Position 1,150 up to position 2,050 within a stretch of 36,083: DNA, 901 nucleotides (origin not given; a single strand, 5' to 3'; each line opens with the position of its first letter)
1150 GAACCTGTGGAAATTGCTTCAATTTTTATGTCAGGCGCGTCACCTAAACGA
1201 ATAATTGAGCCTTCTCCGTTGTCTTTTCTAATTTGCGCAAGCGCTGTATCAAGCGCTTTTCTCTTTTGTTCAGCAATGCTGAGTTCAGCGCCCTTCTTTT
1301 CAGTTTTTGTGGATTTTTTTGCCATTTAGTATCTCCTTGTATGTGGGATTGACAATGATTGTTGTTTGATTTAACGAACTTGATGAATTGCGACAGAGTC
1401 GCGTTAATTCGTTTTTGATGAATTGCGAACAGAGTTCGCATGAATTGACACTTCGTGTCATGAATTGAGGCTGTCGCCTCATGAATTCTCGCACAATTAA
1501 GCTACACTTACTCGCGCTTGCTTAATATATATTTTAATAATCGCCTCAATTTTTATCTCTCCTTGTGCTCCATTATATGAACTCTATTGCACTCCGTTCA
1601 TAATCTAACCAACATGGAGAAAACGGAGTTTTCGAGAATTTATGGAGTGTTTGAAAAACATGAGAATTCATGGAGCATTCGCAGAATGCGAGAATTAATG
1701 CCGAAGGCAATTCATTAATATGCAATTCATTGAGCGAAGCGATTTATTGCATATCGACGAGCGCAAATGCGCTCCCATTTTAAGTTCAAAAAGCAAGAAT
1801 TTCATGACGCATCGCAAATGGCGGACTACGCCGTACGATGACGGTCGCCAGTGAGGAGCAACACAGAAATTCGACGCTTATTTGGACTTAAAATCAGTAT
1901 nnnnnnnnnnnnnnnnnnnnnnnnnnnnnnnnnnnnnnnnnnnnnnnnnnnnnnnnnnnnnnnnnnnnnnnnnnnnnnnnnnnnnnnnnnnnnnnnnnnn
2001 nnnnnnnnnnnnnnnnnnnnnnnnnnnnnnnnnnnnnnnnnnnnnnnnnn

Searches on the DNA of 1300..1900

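Call 49: search_rna_families(source=window, start=1300, end=1900, threshold=evalue, max_evalue=10, show_alignments=1)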
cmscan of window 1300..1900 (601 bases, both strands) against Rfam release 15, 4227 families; matches with E-value up to 10: 3.
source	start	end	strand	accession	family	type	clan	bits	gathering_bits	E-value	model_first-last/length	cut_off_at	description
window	1416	1492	+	RF01706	Gut-1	Gene; sRNA;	-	32.1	50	0.00022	1-77/77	no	Gut-1 RNA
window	1496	1543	-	RF02703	AsxR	Gene; sRNA;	-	18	63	5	1-53/53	no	Anti stx2 sRNA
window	1566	1586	-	RF01727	SAM-SAH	Cis-reg; riboswitch;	-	11.4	40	8.7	1-49/49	no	SAM/SAH riboswitch aptamer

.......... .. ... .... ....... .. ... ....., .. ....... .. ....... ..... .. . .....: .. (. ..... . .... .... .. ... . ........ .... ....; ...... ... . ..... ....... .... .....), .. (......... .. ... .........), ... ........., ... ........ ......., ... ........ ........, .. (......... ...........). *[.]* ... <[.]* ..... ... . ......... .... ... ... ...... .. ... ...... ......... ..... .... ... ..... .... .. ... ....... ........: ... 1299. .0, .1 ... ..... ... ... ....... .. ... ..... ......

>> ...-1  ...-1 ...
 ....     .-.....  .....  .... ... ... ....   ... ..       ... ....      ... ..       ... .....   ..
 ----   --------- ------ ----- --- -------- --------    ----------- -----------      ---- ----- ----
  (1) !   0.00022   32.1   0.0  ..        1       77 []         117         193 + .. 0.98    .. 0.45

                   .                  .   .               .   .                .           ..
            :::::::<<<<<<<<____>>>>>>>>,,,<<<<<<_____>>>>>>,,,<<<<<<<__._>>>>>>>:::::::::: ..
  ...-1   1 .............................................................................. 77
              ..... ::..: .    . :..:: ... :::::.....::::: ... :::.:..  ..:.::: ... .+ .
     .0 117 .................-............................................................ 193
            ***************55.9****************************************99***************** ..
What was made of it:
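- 1383..1730 (.): Copy A, an ORF-less composite between recA and the gene at 1894-2469. Its left array has four or five ATGAATT-plus-hairpin units. It matches Rfam Gut-1 at 1416-1492 with 32.1 bits (E 2e-4), below the 50-bit cut-off (call 49).
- On Gut-1 RNA (RF01706): Copy A at 1416-1492 scores 32.1 bits (call 49).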
